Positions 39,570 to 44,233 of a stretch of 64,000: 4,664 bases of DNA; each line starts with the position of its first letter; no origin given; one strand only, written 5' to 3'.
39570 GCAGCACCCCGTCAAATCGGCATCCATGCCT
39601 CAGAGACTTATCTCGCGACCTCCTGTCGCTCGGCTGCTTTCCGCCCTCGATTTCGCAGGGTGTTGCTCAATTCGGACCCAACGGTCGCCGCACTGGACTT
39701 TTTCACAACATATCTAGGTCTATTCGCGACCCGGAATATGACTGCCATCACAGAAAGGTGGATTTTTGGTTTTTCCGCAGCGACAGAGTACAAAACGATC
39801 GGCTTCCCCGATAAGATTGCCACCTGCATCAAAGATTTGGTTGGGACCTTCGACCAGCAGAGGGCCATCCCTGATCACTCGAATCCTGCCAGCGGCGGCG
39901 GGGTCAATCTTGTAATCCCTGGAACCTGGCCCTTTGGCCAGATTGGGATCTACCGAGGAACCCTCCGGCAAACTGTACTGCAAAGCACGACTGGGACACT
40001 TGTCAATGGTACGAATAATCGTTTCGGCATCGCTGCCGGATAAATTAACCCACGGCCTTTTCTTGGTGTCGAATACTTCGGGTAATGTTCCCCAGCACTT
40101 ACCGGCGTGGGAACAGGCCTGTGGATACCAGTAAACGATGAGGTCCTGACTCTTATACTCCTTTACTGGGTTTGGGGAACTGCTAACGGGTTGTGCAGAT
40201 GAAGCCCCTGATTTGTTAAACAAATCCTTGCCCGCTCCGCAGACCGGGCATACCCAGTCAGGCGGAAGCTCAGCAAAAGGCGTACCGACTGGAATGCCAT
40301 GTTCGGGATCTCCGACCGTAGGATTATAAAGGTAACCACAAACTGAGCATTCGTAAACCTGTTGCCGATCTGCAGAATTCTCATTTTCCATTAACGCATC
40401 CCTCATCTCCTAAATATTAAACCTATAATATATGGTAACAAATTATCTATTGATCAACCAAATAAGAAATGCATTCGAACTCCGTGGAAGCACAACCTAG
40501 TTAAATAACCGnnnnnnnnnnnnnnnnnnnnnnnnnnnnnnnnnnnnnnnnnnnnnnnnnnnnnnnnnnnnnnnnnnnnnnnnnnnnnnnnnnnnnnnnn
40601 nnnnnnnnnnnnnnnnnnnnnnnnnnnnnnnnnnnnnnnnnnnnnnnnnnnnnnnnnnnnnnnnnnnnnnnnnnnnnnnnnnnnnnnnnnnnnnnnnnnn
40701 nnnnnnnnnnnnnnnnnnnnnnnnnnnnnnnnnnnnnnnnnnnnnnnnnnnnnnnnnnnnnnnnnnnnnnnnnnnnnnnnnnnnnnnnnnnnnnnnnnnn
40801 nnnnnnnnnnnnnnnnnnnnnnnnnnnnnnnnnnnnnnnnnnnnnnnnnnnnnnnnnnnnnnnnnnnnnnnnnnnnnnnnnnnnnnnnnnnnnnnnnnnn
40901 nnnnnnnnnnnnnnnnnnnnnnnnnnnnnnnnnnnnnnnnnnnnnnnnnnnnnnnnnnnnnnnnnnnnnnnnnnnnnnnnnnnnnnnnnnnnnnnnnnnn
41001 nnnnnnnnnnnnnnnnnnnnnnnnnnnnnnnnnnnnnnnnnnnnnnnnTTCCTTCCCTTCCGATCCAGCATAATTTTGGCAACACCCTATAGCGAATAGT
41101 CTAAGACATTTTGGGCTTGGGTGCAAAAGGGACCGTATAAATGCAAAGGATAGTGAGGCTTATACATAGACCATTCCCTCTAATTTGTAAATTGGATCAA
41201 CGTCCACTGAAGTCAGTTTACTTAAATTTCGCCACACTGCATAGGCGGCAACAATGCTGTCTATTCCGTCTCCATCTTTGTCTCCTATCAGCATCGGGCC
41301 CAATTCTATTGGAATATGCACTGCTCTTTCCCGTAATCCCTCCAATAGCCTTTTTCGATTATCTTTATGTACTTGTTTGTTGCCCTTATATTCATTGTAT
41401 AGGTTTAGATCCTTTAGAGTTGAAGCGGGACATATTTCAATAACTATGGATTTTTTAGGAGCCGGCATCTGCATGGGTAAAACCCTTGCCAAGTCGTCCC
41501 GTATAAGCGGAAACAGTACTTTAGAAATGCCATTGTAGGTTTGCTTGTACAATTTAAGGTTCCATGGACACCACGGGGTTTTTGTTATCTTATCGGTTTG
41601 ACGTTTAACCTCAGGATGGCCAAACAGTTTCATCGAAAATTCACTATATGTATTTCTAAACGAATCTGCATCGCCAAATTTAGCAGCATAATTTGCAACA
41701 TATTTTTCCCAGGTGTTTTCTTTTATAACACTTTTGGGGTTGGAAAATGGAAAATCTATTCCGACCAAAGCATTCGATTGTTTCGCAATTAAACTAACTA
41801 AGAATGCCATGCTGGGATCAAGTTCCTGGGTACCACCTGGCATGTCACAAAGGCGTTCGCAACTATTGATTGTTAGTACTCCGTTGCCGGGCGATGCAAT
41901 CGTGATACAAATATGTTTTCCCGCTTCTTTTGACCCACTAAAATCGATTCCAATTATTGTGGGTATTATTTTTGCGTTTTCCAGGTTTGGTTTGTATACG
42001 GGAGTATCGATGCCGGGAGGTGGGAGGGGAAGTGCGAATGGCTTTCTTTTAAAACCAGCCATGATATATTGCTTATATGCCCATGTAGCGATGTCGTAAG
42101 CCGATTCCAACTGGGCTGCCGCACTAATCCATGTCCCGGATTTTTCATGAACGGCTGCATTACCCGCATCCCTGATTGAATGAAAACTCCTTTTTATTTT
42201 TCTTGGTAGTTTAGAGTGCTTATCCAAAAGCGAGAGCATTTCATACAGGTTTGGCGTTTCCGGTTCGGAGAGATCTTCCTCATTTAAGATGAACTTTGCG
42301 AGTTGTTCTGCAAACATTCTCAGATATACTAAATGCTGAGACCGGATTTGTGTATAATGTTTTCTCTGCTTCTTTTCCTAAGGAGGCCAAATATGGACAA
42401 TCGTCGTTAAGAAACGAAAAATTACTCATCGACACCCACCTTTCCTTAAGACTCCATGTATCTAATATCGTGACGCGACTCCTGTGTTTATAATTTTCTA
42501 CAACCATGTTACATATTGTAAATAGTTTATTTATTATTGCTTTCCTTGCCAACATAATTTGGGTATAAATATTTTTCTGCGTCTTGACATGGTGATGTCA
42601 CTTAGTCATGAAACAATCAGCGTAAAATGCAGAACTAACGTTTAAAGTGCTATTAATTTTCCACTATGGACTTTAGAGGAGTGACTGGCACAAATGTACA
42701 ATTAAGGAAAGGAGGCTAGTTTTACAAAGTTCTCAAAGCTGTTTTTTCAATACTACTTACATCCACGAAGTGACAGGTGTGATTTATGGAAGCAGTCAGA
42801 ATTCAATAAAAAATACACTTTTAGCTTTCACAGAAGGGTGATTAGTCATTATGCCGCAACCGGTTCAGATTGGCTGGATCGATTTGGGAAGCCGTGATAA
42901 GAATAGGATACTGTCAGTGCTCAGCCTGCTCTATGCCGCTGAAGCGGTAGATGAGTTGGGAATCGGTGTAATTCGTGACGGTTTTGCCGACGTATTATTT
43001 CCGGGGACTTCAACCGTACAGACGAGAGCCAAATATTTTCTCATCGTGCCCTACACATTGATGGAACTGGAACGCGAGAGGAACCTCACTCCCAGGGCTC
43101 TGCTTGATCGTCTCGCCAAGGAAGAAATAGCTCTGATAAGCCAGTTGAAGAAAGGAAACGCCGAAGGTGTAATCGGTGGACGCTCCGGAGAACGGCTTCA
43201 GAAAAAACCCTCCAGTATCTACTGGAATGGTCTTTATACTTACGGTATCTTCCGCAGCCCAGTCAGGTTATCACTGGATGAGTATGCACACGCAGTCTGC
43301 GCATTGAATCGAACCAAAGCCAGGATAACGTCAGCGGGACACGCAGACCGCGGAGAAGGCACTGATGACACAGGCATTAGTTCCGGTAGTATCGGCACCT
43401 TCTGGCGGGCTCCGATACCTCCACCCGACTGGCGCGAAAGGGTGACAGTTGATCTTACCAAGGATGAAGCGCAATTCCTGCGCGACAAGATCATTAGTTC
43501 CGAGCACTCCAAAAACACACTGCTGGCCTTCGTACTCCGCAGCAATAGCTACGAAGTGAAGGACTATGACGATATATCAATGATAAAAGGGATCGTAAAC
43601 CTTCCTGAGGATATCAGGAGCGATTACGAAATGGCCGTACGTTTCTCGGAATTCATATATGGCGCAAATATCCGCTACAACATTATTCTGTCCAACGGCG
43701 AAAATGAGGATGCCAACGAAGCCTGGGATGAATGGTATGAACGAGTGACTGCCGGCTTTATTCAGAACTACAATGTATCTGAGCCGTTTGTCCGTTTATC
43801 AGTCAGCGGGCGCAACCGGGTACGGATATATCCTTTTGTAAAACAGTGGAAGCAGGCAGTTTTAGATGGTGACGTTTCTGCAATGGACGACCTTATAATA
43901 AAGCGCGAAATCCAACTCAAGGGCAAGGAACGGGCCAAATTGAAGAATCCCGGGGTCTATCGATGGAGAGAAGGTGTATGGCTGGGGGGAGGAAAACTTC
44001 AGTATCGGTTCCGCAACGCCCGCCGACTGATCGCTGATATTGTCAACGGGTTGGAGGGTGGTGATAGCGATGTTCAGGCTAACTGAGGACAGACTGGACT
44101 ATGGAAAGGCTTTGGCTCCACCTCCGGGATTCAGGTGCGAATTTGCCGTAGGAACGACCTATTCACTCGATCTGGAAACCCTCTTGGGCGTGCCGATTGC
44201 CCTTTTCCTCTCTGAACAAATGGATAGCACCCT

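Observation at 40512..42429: DUF4145-like / RNase-H-fold (DUF429-like) fusion gene followed by an HD hydrolase, divergent from the PLD-helicase operon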

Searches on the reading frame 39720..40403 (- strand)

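Call 57: search_protein_families(library=pfam, max_evalue=0.01, proteins=[window:39720-40403:-])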
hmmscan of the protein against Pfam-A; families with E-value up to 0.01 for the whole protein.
window:39720-40403:- (227 aa): 4 families
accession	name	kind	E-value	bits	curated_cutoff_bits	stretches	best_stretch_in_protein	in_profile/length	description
PF00301.25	Rubredoxin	-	9.1e-21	74.1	23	1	17-62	2-47/47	Rubredoxin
PF06902.16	Fer4_19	-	9.3e-20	70.9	24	1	83-144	1-62/64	Divergent 4Fe-4S mono-cluster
PF09360.15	zf-CDGSH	-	3.6e-15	56.4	29.5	1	179-222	1-47/48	Iron-binding zinc finger CDGSH type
PF21349.2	RUBY_RBDX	-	4.7e-06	26.4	26.5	1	47-62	15-29/30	Rubrerythrin, rubredoxin-like domain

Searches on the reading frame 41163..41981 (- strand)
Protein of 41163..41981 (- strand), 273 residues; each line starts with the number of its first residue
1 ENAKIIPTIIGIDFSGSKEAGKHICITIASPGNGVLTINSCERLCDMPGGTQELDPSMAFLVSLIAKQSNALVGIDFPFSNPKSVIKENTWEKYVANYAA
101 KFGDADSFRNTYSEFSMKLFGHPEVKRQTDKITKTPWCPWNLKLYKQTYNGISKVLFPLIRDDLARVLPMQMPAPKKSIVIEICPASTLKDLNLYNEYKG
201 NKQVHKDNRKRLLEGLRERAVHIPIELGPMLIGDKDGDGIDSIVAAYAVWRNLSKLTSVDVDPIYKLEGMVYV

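Call 61: find_related_loci(query=A4, collection=metagenome_contigs, flank=6000)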
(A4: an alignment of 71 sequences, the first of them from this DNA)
Query A4 (273 aa) in metagenome_contigs; peptide patterns used: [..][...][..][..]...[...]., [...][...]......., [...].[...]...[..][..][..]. (x = any residue, [..] = any of these).
600 stretches matched a pattern (row limit reached: there are more); 434 encode a relative of the query (tblastn E <= 1e-3); the best 80 are kept; 80 distinct loci.
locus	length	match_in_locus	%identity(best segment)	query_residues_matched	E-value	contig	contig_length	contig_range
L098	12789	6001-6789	41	9-273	5e-67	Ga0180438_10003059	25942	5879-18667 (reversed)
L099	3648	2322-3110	41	11-273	2e-63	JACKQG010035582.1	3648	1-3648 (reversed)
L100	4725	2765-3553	40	11-273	4e-63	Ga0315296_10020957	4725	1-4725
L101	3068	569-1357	40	9-273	4e-62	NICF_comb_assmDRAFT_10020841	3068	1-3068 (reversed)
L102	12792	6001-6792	40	9-273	9e-62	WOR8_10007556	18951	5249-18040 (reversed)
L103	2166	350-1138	40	9-273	3e-63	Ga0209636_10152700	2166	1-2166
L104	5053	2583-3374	41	9-273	2e-61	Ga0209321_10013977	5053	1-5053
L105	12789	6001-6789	40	9-273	2e-61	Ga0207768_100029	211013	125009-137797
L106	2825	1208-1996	40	9-273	5e-62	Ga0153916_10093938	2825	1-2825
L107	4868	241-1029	40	9-273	2e-61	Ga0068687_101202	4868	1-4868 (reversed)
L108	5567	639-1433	41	9-273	3e-61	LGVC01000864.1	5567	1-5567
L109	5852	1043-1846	40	6-273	4e-61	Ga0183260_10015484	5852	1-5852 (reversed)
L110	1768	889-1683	39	9-273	6e-63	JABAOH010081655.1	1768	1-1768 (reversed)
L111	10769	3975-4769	40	9-273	5e-61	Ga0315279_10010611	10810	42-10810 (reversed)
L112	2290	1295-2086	40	9-273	1e-61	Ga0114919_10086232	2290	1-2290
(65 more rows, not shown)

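Call 62: find_related_loci(query=A4, collection=viral_contigs, flank=6000)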
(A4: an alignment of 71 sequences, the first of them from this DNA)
Query A4 (273 aa) in viral_contigs; peptide patterns used: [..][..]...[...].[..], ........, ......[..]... (x = any residue, [..] = any of these).
33 stretches matched a pattern, but none encodes a relative of the query by tblastn (E <= 1e-3).

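Call 66: search_protein_families(library=pfam, alignment_id=A5, max_evalue=0.0001)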
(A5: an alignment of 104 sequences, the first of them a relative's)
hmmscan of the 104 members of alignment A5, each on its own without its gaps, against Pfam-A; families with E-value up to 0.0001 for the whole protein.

A. member 1, L123:5373-5987:- (204 aa): 0 families

B. families by the number of members that match (of 104 scanned): 105 families (the first 25 are shown)
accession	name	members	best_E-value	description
PF03450.22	CO_deh_flav_C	5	5e-24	CO dehydrogenase flavoprotein C-terminal domain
PF00941.27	FAD_binding_5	5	1.1e-22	FAD binding domain in molybdopterin dehydrogenase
PF00753.33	Lactamase_B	3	7.6e-27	Metallo-beta-lactamase superfamily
PF07853.16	DUF1648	3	5.5e-17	Domain of unknown function (DUF1648)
PF00534.26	Glycos_transf_1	3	1e-11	Glycosyl transferases group 1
PF13692.12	Glyco_trans_1_4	3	5.2e-07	Glycosyl transferases group 1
PF03372.29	Exo_endo_phos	2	4.1e-34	Endonuclease/Exonuclease/phosphatase family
PF00561.26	Abhydrolase_1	2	1.4e-32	alpha/beta hydrolase fold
PF08241.18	Methyltransf_11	2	2.3e-25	Methyltransferase domain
PF12697.13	Abhydrolase_6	2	2.5e-24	Alpha/beta hydrolase family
PF13649.12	Methyltransf_25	2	9.9e-24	Methyltransferase domain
PF00903.31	Glyoxalase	2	1.7e-20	Glyoxalase/Bleomycin resistance protein/Dioxygenase superfamily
PF12146.15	Hydrolase_4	2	2e-19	Serine aminopeptidase, S33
PF13847.12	Methyltransf_31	2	1.4e-18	Methyltransferase domain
PF01926.29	MMR_HSR1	2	5.2e-18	50S ribosome-binding GTPase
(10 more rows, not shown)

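Call 67: search_protein_families(library=padloc, alignment_id=A5, max_evalue=0.00001)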
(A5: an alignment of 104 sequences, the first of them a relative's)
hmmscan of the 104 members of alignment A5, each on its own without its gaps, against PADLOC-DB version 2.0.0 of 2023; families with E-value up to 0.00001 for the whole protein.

A. member 1, L123:5373-5987:- (204 aa): 0 families

B. families by the number of members that match (of 104 scanned): 92 families (the first 25 are shown)
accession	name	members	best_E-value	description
PDLC04134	mad2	3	1.4e-24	mads_2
PDLC02621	DrmD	2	8.8e-70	DrmD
PDLC02241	AbiEi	2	2e-61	AbiEi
PDLC02272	AbiEi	2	1.3e-56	AbiEi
PDLC02230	AbiEi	2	1.4e-33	AbiEi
PDLC00631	ZorD1|ZorD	2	3.1e-22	"SWI2/SNF2 helicase, Mrr-like nuclease"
PDLC02267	AbiEi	2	4.3e-21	AbiEi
PDLC02240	AbiEi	2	1.6e-17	AbiEi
PDLC02255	AbiEi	2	3.6e-16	AbiEi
PDLC02269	AbiEi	2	4.7e-15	AbiEi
PDLC02287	AbiEi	2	6.1e-14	AbiEi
PDLC02232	AbiEi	2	1e-13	AbiEi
PDLC02851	DpdE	2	2e-13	DpdE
PDLC02225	AbiEi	2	1.5e-12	AbiEi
PDLC02271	AbiEi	2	3.1e-12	AbiEi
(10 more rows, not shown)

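Call 78: search_dna_similar(query=window:41163-41981:-, collection=plasmids, mode=protein, max_evalue=0.001, max_rows=20)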
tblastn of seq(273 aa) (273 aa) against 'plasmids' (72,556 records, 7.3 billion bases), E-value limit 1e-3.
Records with a match: 1; places in all: 1; records where one place covers at least 80% of the query: 1.
Best place of each record, by identity: <60% 1.
By first word of the organism name: Halalkalicoccus 1.
By predicted mobility (MOB-suite, as given by PLSDB): non-mobilizable 1.
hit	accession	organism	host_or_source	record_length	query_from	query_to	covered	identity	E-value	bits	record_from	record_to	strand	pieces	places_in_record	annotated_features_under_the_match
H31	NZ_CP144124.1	Halalkalicoccus sp. CGA53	cell culture,sediment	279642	8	273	97%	34.4%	8e-27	116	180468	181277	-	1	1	DUF429 domain-containing protein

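Call 82: search_solved_structures(query=A4, max_evalue=10, show_alignments=1)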
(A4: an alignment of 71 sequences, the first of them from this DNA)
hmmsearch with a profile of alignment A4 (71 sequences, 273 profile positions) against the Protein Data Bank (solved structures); distinct sequences matched with E-value up to 10: 1.
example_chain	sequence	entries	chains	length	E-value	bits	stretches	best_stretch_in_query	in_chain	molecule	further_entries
8crx_n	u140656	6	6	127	0.12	14.8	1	182-254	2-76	50S ribosomal protein L18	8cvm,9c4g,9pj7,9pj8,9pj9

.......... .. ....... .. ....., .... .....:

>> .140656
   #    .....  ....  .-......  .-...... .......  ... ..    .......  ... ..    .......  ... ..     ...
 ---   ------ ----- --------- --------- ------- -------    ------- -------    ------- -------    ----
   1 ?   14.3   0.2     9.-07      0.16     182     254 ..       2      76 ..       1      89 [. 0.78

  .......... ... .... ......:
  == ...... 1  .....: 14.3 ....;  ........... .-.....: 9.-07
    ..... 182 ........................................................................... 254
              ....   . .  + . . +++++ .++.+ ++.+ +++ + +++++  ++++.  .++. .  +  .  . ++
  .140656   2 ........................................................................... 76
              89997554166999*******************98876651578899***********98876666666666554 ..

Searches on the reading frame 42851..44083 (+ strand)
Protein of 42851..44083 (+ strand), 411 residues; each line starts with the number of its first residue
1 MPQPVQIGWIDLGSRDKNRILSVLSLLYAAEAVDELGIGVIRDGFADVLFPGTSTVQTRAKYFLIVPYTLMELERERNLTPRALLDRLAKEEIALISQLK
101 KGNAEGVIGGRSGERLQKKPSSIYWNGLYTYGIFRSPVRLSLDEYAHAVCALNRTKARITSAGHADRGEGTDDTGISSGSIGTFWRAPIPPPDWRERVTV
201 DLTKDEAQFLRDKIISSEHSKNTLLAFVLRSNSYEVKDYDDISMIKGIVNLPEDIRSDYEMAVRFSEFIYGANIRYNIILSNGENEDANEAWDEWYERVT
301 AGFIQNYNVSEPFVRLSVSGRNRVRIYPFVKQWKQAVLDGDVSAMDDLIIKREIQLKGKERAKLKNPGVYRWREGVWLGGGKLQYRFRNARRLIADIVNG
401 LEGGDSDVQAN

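Call 4: search_protein_families(library=pfam, max_evalue=1, proteins=[window:42851-44083:+])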
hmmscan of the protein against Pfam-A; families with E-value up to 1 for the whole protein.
window:42851-44083:+ (411 aa): 1 family
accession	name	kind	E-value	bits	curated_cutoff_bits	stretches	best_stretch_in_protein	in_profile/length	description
PF19888.4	DUF6361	-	6.4e-33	114.7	25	2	7-137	4-134/388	Family of unknown function (DUF6361)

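Call 5: search_protein_families(library=padloc, max_evalue=1, proteins=[window:42851-44083:+])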
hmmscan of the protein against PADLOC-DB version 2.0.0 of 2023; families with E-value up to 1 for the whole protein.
window:42851-44083:+ (411 aa): 2 families
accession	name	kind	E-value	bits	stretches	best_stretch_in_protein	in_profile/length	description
PDLC03828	ZacA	-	3.7e-100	334.3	1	6-402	4-395/396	-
PDLC01458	Cmr5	-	0.036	12.4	1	287-339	56-108/111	CAS-III-B; effector_SS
